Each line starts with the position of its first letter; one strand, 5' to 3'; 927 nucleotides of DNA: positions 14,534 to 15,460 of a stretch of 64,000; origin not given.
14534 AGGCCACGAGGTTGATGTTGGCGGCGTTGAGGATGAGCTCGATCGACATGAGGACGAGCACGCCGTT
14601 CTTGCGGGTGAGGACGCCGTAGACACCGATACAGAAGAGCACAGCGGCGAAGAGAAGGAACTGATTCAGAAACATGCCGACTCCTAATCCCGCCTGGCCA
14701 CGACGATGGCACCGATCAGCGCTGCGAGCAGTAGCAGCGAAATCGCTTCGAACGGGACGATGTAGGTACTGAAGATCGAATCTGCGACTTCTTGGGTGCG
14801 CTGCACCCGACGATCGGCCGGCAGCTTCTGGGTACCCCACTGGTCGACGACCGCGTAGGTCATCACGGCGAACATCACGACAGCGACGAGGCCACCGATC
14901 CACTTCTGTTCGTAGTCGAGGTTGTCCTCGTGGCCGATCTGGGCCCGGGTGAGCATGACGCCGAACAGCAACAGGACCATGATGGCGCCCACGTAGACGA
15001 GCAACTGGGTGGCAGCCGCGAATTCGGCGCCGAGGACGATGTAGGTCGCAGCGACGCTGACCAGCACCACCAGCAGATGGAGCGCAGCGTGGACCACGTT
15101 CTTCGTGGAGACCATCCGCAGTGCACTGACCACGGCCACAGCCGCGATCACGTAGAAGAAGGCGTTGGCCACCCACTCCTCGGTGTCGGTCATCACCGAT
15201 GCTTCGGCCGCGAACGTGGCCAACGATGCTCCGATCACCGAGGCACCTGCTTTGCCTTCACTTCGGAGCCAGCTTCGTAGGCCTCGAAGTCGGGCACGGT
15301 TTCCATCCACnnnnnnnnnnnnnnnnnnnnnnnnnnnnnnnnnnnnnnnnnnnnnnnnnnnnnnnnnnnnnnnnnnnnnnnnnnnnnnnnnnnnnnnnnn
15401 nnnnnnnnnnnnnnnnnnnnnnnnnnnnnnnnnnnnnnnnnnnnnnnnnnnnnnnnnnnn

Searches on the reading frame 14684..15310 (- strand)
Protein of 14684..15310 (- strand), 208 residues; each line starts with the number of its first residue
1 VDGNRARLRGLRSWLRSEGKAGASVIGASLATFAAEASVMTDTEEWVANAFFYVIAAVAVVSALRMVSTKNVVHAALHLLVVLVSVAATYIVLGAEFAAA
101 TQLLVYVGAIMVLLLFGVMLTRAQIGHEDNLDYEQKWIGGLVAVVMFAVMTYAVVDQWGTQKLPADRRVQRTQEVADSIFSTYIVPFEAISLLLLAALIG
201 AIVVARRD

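Call 44: search_protein_families(library=pfam, proteins=[window:14684-15310:-], max_evalue=0.001)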
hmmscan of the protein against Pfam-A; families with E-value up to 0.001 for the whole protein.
window:14684-15310:- (208 aa): 1 family
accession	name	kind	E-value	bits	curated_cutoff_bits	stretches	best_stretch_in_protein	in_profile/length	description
PF00499.25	Oxidored_q3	-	1.1e-38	132.7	33.2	1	62-203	1-145/146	NADH-ubiquinone/plastoquinone oxidoreductase chain 6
